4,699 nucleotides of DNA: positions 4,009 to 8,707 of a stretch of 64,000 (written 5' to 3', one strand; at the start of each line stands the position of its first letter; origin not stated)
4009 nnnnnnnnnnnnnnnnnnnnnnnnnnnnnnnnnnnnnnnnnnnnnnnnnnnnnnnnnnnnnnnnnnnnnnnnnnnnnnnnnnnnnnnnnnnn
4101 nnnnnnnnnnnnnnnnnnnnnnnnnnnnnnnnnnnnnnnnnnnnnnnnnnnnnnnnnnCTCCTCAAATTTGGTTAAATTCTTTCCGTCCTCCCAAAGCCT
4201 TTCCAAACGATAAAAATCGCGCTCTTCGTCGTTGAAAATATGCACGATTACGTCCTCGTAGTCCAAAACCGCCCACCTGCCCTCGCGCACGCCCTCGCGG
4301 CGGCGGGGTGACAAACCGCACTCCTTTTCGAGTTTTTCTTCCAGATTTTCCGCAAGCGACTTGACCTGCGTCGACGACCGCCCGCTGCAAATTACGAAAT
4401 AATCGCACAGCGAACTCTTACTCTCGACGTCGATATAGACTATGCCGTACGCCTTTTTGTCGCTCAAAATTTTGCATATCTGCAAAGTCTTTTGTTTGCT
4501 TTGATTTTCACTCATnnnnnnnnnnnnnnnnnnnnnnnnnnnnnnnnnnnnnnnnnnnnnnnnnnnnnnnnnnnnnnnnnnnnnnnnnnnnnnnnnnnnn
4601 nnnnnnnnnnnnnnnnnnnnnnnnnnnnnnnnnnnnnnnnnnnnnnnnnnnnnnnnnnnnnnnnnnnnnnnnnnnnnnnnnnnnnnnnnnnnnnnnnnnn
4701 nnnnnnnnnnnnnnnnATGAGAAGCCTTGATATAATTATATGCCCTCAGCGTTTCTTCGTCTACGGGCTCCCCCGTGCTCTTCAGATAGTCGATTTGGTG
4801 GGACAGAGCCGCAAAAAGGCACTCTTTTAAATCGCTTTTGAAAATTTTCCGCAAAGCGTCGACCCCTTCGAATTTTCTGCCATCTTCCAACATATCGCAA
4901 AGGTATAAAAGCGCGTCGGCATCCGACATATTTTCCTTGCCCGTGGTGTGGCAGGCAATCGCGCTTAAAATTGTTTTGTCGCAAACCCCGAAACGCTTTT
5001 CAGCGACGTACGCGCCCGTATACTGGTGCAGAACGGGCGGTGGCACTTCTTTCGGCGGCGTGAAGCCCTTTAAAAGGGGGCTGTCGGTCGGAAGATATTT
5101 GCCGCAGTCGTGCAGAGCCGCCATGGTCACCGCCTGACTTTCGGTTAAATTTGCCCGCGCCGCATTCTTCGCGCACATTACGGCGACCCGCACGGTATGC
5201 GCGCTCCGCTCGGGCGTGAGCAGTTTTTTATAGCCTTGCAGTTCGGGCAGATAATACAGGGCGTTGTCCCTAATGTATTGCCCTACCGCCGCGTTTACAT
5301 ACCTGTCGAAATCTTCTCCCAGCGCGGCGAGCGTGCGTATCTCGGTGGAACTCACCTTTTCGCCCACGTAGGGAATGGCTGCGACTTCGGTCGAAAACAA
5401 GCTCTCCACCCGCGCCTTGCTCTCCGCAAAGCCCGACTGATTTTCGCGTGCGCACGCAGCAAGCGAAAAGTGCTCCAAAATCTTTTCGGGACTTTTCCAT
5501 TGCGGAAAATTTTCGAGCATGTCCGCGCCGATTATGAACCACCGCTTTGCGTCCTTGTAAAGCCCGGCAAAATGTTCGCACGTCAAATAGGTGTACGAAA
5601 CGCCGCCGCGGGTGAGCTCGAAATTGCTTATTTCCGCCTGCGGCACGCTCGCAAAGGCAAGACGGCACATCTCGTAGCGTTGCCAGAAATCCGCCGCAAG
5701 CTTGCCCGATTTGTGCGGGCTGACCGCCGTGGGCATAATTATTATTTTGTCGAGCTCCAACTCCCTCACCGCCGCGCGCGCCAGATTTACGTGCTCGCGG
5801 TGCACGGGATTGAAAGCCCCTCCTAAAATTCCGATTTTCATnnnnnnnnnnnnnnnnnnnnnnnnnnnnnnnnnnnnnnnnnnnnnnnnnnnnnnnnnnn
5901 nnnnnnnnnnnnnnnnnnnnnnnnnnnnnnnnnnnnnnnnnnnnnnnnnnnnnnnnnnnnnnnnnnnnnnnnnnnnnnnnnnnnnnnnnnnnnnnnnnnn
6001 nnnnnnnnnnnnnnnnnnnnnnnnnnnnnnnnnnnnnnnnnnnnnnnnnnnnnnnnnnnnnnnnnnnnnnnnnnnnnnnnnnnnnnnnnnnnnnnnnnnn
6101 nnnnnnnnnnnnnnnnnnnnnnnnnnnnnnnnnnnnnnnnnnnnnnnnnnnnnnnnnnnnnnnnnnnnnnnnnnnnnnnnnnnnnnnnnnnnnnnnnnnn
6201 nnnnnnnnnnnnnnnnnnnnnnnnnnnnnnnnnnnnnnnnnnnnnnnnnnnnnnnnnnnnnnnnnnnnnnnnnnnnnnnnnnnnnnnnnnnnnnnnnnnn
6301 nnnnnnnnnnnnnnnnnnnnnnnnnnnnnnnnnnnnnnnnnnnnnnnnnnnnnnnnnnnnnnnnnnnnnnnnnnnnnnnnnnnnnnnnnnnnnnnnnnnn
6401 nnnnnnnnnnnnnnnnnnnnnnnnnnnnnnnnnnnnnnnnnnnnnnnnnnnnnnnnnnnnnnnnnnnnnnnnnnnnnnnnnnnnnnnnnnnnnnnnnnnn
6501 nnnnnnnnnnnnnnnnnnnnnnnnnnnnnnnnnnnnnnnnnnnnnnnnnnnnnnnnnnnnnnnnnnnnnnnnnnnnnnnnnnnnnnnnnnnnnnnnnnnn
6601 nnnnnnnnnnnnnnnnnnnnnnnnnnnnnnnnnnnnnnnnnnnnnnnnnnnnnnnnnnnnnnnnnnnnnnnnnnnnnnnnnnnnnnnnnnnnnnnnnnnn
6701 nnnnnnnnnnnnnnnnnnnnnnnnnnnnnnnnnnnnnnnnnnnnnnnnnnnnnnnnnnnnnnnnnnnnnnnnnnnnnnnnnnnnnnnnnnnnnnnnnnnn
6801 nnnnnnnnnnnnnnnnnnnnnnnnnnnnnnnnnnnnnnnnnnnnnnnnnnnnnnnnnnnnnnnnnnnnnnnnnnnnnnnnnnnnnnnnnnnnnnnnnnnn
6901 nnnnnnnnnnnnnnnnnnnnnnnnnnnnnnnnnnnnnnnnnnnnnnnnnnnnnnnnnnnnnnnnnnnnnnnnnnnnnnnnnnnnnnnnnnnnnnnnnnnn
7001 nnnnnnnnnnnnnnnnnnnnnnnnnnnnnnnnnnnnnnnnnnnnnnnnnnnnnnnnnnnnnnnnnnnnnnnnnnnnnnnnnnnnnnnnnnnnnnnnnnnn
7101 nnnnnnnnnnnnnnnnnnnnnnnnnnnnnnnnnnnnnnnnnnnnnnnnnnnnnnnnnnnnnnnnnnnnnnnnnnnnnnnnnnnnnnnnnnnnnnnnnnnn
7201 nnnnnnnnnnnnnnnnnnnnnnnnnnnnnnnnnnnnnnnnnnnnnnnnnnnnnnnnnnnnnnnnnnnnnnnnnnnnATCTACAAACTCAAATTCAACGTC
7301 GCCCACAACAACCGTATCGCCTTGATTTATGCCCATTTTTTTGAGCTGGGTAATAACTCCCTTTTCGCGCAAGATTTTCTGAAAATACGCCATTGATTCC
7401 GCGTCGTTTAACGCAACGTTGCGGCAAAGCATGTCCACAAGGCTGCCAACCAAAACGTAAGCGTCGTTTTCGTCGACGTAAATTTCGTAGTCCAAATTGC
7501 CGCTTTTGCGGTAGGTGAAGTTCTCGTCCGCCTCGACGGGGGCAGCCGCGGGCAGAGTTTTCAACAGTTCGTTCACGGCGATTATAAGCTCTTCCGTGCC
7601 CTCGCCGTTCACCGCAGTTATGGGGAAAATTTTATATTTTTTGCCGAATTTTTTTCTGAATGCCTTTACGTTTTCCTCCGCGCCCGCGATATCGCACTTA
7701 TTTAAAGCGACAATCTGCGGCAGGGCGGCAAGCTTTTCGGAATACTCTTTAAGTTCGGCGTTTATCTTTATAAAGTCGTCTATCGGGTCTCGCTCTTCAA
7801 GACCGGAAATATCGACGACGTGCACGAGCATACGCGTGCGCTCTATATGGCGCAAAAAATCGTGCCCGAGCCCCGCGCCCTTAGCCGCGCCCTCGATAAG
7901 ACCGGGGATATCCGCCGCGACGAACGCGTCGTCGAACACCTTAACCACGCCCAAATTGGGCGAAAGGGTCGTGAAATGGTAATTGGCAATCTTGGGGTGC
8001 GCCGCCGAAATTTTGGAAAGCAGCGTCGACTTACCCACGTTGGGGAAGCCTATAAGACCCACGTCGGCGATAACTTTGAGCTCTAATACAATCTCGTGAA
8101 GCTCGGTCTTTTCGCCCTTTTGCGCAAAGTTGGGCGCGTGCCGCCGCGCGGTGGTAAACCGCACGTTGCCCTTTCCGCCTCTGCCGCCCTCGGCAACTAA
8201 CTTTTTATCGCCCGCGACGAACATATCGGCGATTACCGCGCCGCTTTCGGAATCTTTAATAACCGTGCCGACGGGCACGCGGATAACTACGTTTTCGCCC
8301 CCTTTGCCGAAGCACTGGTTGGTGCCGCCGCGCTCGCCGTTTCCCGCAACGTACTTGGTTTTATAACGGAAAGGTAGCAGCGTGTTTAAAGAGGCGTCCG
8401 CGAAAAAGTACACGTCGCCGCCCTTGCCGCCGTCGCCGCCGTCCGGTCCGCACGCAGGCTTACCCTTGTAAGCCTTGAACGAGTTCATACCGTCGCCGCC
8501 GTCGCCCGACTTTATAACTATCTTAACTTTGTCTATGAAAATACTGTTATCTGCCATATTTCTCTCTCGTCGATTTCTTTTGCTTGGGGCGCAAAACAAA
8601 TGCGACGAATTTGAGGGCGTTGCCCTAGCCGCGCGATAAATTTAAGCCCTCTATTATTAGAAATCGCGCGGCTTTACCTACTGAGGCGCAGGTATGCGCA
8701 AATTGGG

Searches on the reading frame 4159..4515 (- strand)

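Call 60: search_protein_families(library=pfam, proteins=[window:4159-4515:-], max_evalue=0.00001)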
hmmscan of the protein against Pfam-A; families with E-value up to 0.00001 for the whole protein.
window:4159-4515:- (119 aa): 1 family
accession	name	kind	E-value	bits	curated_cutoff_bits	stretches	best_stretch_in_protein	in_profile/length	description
PF02410.21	RsfS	-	1.8e-34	118.3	21.6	1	12-108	2-98/98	Ribosomal silencing factor during starvation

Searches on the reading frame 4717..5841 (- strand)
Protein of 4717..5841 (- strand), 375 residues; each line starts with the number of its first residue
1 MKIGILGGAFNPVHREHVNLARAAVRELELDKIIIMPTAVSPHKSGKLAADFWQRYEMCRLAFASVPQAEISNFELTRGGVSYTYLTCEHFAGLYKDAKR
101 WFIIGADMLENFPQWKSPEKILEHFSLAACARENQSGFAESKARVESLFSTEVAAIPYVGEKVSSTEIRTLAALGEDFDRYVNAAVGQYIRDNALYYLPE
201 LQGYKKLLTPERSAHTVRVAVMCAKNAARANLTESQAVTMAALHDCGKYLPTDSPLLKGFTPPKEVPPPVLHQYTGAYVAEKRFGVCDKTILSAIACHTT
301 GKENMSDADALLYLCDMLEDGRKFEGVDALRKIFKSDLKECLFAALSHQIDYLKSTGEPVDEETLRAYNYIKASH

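Call 48: find_related_loci(query=window:4717-5841:-, collection=metagenome_contigs, flank=7000)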
Query window:4717-5841:- (375 aa) in metagenome_contigs; peptide patterns used: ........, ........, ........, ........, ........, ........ (x = any residue, [..] = any of these).
45 stretches matched a pattern; 7 encode a relative of the query (tblastn E <= 1e-3); 6 distinct loci.
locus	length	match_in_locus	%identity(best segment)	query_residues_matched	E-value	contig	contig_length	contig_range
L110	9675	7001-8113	73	1-371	0e+0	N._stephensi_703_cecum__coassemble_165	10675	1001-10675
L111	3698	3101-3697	87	1-199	9e-121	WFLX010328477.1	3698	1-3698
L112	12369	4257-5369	45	1-373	3e-103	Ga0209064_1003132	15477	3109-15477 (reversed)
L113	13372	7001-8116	72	1-372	0e+0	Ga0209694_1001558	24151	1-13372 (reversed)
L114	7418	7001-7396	50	1-132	4e-43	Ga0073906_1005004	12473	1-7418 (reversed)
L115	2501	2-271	52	285-374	6e-27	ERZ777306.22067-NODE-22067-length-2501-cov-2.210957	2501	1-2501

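Call 60: search_protein_families(library=pfam, proteins=[window:4717-5841:-], max_evalue=0.00001)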
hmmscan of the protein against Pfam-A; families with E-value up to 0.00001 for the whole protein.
window:4717-5841:- (375 aa): 2 families
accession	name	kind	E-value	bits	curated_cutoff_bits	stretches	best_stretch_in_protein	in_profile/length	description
PF01467.32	CTP_transf_like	-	2.5e-20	73.5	21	1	5-170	1-132/133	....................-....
PF01966.28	HD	-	6.6e-13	49.4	22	1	213-318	2-113/116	HD domain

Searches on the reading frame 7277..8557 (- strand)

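Call 60: search_protein_families(library=pfam, proteins=[window:7277-8557:-], max_evalue=0.00001)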
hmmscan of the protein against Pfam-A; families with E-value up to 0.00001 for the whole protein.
window:7277-8557:- (427 aa): 4 families
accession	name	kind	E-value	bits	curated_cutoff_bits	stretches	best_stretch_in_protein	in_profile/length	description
PF01018.28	GTP1_OBG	-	2.1e-52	177.3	27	1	8-162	1-155/155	GTP1/OBG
PF01926.29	MMR_HSR1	-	1.7e-24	86.5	21.9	1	165-287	1-113/113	50S ribosome-binding GTPase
PF09269.16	DUF1967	-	8.2e-19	67.9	27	1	358-425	2-70/70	Domain of unknown function (DUF1967)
PF02421.24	FeoB_N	-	7.3e-12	45.5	27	1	166-325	3-153/156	Ferrous iron transport protein B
